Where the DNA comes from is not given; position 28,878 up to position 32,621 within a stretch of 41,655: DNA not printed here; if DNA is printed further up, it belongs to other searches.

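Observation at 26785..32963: About 6 kb of non-canonical genes inserted between portal/Bbp19-like and scaffold genes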

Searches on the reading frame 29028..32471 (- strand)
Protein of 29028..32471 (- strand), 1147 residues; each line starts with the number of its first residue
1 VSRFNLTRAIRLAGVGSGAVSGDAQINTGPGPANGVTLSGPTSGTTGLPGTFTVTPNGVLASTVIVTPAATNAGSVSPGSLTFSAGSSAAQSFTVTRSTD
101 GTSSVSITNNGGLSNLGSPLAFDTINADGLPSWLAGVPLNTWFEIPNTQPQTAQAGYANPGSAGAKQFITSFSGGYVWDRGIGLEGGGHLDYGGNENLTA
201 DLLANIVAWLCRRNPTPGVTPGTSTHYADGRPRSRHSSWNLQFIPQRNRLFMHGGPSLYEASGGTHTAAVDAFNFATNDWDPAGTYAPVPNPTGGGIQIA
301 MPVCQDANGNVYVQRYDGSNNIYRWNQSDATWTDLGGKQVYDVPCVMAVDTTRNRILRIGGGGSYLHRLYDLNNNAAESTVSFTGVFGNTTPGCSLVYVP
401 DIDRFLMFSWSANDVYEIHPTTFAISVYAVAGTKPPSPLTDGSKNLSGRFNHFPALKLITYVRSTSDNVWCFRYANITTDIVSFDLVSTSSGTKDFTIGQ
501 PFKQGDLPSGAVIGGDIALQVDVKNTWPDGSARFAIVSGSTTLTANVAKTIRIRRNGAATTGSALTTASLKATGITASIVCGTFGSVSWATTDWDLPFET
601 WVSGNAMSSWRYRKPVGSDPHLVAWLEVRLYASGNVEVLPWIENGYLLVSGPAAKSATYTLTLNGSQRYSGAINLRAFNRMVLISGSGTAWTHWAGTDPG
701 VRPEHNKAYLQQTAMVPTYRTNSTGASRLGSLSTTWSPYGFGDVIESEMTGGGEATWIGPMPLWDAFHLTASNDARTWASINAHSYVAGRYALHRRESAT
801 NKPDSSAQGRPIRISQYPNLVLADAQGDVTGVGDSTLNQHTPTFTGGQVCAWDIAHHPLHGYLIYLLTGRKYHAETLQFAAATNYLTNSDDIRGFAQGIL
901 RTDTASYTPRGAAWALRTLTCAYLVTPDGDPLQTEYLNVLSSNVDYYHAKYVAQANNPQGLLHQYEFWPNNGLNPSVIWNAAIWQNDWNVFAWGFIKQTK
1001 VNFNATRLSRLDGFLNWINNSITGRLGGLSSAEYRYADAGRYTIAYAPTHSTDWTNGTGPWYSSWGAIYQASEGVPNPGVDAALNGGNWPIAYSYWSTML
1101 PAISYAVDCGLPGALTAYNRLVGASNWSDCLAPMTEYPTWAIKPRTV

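Call 4: search_protein_families(library=pfam, proteins=[window:29028-32471:-], max_evalue=0.01)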
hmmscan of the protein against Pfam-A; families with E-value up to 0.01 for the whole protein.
window:29028-32471:- (1147 aa): 0 families

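Call 5: search_protein_families(library=phrogs, proteins=[window:29028-32471:-], max_evalue=0.01)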
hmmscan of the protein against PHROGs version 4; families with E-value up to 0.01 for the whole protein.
window:29028-32471:- (1147 aa): 0 families

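Call 7: search_dna_similar(query=window:29028-32471:-, collection=phages, mode=protein, max_rows=30)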
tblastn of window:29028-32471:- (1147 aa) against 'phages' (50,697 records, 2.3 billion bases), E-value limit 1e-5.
Records with a match: 1; places in all: 1; records where one place covers at least 80% of the query: 0.
Best place of each record, by identity: <60% 1.
By first word of the organism name: EBPR 1.
By host as written in the record: - 1.
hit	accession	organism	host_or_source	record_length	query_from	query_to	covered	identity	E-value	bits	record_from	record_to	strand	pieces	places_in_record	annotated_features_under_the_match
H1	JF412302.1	EBPR siphovirus 1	-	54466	622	946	28%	24.3%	1e-6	59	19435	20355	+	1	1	gp39: hypothetical protein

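Call 11: find_homologous_proteins(query=window:29028-32471:-)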
Query window:29028-32471:- (1147 aa): 24 proteins with E <= 0.001 among 8000 candidates.
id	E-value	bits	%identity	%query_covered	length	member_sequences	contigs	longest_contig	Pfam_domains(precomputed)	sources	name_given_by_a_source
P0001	0.0e+0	1722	100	65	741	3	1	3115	-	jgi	jgi:hypothetical protein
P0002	3.3e-164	567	42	58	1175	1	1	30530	-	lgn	-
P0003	2.8e-138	481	38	58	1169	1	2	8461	-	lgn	-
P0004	1.9e-126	442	36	58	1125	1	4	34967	-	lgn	-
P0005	8.0e-119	416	37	56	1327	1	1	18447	-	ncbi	-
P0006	1.5e-108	383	30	58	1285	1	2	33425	-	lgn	-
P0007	8.1e-108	380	40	42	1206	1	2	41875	-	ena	-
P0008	5.4e-85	304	32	58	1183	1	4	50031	-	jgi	jgi:hypothetical protein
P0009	4.7e-78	281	28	58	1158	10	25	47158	-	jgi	jgi:hypothetical protein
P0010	2.2e-77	279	28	58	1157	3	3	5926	-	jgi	jgi:hypothetical protein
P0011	6.2e-47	178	30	26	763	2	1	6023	-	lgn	-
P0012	2.3e-38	150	31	30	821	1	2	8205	-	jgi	jgi:hypothetical protein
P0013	1.2e-37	148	34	30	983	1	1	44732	-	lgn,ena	-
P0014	1.1e-36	144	67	11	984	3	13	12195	PF22842.4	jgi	jgi:hypothetical protein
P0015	1.4e-34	137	63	12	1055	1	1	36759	-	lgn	-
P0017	8.5e-28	115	57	11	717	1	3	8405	PF06848.18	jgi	jgi:hypothetical protein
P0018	2.0e-27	114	60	11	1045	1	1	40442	PF22842.4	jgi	jgi:hypothetical protein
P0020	1.6e-21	94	53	11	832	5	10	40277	-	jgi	jgi:hypothetical protein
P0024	7.9e-5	39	43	7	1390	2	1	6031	PF01471.24,PF00041.28,PF16656.12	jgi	jgi:hypothetical protein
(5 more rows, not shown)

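Call 13: search_solved_structures(query=window:29028-32471:-, max_evalue=1)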
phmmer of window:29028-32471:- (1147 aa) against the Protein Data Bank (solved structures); distinct sequences matched with E-value up to 1: 1.
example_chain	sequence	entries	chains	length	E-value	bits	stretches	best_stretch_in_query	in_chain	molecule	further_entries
8pjs_A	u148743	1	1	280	3.4e-09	38.4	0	255-297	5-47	SAKeCEref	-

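Call 14: find_encoding_contigs(protein=P0002, flank=10000, max_places=2)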
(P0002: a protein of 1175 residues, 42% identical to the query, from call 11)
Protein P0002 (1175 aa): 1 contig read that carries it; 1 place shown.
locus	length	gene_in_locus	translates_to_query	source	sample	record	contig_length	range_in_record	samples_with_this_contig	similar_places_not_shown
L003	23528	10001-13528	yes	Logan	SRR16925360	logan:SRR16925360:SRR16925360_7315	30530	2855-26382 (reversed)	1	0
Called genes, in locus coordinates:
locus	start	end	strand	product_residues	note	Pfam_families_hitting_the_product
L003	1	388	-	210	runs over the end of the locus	-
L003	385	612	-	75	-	-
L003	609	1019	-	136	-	-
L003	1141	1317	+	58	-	PF15943:YdaS_toxin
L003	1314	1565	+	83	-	-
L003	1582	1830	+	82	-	-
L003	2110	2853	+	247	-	PF07120:DUF1376, PF17948:DnaT (weak)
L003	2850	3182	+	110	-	-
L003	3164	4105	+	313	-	PF03796:DnaB_C, PF13481:AAA_25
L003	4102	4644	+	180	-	PF05766:NinG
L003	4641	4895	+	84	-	-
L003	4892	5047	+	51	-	-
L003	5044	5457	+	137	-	PF20901:Sf6_terminase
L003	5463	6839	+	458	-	PF03237:Terminase_6N, PF04466:Terminase_3, PF17289:Terminase_6C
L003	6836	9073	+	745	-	PF16510:P22_portal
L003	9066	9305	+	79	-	-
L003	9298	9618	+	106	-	-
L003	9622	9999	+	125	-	-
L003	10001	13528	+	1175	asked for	-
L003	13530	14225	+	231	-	-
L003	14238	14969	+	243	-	-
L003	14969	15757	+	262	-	-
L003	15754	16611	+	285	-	-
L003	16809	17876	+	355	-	PF13252:Phage_capsid_3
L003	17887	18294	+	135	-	-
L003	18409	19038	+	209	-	PF24175:SU10_adaptor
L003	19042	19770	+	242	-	-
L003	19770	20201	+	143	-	PF14301:DUF4376 (weak)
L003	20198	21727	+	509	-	-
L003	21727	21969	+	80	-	-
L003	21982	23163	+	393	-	-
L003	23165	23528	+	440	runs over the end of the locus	-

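Call 15: find_encoding_contigs(protein=P0007, flank=10000, max_places=2)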
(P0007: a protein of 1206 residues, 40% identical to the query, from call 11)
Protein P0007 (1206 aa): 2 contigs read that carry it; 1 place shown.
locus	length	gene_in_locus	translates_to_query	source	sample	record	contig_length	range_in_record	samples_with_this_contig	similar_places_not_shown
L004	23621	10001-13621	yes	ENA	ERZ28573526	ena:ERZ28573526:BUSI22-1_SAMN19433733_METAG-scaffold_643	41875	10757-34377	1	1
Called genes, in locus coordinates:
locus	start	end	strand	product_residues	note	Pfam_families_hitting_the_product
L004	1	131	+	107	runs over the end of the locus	-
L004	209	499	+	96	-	-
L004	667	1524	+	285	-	-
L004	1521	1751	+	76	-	-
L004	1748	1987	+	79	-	-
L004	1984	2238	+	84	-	-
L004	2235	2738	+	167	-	-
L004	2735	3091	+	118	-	-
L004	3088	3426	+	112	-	-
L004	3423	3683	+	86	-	-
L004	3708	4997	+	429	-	-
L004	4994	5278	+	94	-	-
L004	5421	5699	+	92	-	-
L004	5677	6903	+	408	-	PF04466:Terminase_3, PF17288:Terminase_3C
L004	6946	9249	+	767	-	PF16510:P22_portal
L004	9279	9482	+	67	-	-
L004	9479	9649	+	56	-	-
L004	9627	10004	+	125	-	-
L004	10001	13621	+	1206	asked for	-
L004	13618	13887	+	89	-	-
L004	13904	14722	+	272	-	-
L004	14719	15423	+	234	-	-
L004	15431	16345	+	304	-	-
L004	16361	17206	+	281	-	-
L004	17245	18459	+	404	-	PF11651:P22_CoatProtein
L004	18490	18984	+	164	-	-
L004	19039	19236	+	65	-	-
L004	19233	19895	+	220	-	PF24175:SU10_adaptor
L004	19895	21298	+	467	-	PF11134:Phage_stabilise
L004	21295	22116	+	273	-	PF01391:Collagen (faint)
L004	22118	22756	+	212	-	-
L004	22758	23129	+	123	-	-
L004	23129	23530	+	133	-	-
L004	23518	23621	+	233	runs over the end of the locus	-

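Call 18: find_encoding_contigs(protein=P0009, flank=10000, max_places=2)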
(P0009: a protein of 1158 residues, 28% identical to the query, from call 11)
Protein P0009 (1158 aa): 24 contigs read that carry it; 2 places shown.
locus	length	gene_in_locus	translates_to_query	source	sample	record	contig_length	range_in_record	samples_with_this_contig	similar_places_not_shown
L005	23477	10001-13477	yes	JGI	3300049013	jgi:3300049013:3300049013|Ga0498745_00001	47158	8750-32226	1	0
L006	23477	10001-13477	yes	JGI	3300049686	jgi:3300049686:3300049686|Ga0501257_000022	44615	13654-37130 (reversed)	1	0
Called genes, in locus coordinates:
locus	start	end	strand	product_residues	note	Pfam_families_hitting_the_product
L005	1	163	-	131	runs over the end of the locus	PF25682:Phage_VG64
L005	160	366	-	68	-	-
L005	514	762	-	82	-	-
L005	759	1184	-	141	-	PF01381:HTH_3, PF12844:HTH_19 (weak), PF13560:HTH_31 (weak)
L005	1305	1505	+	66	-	PF12802:MarR_2 (faint), PF01381:HTH_3 (weak)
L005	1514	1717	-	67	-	-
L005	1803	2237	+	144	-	-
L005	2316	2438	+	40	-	-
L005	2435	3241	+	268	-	-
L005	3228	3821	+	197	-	-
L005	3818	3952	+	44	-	-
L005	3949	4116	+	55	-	-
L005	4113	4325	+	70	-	-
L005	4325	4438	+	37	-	-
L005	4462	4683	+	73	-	-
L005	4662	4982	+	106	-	-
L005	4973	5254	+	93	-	-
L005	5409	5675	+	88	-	-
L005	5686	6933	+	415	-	PF04466:Terminase_3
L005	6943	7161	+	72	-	-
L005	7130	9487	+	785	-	PF23899:SU10_portal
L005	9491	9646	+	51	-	-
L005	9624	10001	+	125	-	-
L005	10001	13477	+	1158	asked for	-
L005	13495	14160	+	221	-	-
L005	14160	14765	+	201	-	-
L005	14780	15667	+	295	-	-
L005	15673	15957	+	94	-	-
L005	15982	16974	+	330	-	-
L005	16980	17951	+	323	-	PF17236:SU10_MCP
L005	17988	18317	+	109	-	-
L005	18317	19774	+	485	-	PF13432:TPR_16 (faint), PF07719:TPR_2 (faint), PF13181:TPR_8 (faint), PF13371:TPR_9 (faint), PF00515:TPR_1 (faint)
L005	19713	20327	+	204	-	PF01501:Glyco_transf_8 (faint)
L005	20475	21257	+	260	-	-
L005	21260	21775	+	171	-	PF13489:Methyltransf_23 (weak), PF08241:Methyltransf_11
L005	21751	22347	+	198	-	PF24175:SU10_adaptor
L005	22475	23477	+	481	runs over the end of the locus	-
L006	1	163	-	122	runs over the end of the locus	-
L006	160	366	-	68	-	-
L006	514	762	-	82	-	-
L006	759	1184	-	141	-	PF01381:HTH_3, PF12844:HTH_19 (weak), PF13560:HTH_31 (weak)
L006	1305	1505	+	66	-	PF12802:MarR_2 (faint), PF01381:HTH_3 (weak)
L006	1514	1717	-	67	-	-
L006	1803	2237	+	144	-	-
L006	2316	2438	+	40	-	-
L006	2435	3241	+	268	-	-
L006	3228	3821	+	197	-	-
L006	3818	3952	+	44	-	-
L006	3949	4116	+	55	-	-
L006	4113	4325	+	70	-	-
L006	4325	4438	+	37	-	-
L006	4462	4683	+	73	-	-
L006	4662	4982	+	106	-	-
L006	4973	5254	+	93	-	-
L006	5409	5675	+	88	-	-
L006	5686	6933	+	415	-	PF04466:Terminase_3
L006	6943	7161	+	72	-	-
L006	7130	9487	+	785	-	PF23899:SU10_portal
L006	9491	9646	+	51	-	-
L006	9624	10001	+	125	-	-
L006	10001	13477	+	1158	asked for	-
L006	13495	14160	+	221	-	-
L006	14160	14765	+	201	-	-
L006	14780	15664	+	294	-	-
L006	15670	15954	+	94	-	-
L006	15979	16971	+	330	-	-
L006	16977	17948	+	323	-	PF17236:SU10_MCP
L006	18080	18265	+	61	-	-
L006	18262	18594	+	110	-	-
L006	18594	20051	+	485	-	PF25063:ARM_TT21_C (faint), PF07719:TPR_2 (faint), PF00515:TPR_1 (faint), PF13181:TPR_8 (faint)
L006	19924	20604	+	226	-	-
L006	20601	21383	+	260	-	-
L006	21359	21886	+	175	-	PF13489:Methyltransf_23 (weak), PF08241:Methyltransf_11, PF13649:Methyltransf_25 (faint)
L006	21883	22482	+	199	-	PF24175:SU10_adaptor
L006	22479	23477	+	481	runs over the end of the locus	-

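Call 19: find_encoding_contigs(protein=P0008, flank=10000, max_places=1)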
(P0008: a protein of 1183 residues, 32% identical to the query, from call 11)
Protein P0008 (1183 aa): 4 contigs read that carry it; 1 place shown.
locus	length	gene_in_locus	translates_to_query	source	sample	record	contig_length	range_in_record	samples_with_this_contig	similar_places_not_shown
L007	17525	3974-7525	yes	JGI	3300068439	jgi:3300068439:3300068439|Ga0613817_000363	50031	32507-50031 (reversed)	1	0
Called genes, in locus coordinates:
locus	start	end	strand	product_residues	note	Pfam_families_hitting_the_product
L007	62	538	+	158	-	-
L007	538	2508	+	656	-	PF05876:GpA_ATPase, PF20454:GpA_nuclease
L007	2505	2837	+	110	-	-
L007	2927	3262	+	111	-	-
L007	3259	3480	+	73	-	-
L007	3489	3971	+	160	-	-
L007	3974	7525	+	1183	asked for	-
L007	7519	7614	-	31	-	-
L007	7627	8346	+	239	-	-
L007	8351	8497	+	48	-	-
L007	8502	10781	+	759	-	-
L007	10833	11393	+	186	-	-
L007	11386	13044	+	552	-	PF05136:Phage_portal_2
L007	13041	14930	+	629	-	PF05065:Phage_capsid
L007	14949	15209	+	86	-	-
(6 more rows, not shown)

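Call 20: find_encoding_contigs(protein=P0015, flank=10000, max_places=1)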
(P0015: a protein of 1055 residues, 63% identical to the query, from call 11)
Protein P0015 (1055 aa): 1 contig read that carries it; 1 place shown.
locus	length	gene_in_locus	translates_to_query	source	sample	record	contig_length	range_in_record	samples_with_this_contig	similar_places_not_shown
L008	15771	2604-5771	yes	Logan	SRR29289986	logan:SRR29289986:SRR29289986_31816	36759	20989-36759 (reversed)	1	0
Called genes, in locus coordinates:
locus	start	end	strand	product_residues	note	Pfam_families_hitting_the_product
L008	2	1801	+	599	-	?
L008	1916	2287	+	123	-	-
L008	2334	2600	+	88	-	-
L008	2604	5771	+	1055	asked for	-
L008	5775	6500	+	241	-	-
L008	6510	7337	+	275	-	-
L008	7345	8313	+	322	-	-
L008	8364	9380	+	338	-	-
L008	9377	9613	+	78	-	-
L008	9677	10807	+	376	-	PF13252:Phage_capsid_3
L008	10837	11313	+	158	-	-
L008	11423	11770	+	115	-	-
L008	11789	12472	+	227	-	PF24175:SU10_adaptor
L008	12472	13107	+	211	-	PF24175:SU10_adaptor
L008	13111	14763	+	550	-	-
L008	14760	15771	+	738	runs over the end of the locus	-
